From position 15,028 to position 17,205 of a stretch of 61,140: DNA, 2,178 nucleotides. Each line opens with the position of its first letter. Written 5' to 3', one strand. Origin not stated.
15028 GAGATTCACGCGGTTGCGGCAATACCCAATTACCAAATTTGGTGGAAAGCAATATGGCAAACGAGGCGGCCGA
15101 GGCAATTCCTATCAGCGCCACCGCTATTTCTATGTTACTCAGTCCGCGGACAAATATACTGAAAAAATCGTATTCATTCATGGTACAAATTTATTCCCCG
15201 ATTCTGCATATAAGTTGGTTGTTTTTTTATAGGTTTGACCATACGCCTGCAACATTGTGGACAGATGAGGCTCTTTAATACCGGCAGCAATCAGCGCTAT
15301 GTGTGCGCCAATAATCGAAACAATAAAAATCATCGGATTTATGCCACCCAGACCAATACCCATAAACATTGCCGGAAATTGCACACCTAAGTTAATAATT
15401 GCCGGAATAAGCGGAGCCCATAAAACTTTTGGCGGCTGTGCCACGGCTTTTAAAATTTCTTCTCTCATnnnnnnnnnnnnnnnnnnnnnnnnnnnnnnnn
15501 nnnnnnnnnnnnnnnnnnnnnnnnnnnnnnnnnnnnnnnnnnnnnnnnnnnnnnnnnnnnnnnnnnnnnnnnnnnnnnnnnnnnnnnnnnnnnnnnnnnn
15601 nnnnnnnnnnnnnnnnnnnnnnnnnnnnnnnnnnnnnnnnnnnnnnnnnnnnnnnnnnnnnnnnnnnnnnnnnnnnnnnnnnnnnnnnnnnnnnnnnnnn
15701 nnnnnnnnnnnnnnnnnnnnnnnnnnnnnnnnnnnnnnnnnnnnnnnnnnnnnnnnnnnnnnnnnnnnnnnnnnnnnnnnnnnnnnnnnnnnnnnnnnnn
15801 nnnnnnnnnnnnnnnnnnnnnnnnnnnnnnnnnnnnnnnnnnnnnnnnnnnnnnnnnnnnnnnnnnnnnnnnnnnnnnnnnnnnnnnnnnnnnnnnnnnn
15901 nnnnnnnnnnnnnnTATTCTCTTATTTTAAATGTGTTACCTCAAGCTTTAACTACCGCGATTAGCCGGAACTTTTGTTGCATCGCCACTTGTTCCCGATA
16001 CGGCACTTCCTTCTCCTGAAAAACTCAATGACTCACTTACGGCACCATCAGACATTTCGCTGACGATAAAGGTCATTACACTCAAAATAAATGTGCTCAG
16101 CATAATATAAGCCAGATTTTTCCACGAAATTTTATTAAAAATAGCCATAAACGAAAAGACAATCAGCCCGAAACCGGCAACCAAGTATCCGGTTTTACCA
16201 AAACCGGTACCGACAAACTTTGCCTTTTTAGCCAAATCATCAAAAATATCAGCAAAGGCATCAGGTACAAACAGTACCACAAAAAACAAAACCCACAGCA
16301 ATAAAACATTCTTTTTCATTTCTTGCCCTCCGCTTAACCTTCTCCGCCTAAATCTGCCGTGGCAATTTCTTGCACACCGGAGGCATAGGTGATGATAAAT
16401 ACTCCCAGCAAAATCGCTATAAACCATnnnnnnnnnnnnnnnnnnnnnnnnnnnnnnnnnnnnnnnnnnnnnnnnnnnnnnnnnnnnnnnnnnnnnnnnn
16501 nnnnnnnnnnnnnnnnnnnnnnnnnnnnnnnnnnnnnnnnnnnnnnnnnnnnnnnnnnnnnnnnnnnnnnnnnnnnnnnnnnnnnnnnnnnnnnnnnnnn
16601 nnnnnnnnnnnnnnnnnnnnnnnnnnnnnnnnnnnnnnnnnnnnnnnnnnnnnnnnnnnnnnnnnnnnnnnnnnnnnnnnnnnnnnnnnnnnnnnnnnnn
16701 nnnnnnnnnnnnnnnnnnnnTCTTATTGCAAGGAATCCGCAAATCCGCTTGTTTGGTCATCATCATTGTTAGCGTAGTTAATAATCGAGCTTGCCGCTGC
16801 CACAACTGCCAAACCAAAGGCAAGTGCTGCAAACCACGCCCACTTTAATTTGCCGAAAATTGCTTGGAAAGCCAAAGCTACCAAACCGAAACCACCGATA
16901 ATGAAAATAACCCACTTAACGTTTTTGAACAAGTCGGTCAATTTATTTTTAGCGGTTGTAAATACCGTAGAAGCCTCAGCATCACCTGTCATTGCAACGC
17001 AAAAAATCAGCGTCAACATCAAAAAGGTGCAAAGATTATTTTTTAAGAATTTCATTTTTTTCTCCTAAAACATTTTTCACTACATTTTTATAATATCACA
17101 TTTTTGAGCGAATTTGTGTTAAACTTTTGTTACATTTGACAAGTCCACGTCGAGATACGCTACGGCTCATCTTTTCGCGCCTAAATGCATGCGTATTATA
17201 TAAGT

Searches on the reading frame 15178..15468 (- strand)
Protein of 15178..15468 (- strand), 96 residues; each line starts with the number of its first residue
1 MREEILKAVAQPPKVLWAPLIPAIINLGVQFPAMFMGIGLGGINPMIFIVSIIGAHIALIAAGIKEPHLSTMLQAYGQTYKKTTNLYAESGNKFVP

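Call 4: search_protein_families(library=pfam, max_evalue=0.1, proteins=[window:15178-15468:-])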
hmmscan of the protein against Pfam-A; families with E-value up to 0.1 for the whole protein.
window:15178-15468:- (96 aa): 1 family
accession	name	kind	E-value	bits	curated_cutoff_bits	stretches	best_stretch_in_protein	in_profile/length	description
PF05101.18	VirB3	-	0.032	15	23.9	1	3-83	3-77/84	Type IV secretory pathway, VirB3-like protein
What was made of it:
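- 15178..15468 (-): VirB3. Pfam VirB3 gives a weak 0.032 match over the full length (call 4).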

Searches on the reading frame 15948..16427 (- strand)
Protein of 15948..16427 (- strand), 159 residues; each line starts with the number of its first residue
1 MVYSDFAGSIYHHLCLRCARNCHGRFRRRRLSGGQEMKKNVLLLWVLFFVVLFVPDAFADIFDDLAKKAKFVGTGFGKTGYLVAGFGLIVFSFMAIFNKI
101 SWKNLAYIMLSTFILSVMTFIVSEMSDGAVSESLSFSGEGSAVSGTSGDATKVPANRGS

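Call 32: search_protein_families(library=pfam, max_evalue=0.01, proteins=[window:15948-16427:-])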
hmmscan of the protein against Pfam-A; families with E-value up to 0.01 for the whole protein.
window:15948-16427:- (159 aa): 1 family
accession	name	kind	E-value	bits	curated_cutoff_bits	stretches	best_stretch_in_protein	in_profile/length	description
PF04956.18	TrbC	-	7.6e-05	23.3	27.9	1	38-121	9-94/98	TrbC/VIRB2 pilin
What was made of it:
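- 15948..16427 (-): VirB2/TrbC pilin paralogue 3. This is the maximal ORF; the real start is probably the internal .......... Pfam TrbC 7.6e-5, below the curated cut-off (call 32).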

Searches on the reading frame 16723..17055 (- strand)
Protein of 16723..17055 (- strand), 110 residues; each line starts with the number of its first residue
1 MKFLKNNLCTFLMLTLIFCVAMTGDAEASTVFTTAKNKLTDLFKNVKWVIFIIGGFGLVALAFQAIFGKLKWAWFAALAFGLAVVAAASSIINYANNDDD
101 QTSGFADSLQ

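Call 32: search_protein_families(library=pfam, max_evalue=0.01, proteins=[window:16723-17055:-])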
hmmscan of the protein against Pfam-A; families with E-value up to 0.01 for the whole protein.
window:16723-17055:- (110 aa): 4 families
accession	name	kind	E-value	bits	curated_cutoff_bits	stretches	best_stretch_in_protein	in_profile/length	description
PF04956.18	TrbC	-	8.9e-10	39.1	27.9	1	2-94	2-97/98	TrbC/VIRB2 pilin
PF01545.26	Cation_efflux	-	0.0024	18.1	26.6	1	13-100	41-130/198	Cation efflux family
PF20990.2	DUF2207_C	-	0.0049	17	33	1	29-93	124-185/247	Predicted membrane protein (DUF2207) C-terminal domain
PF13567.11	DUF4131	-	0.0065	16.6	31.6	1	45-99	4-58/165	Domain of unknown function (DUF4131)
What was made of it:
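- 16723..17055 (-): VirB2/TrbC pilin paralogue 1. Pfam TrbC 8.9e-10 (call 32).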
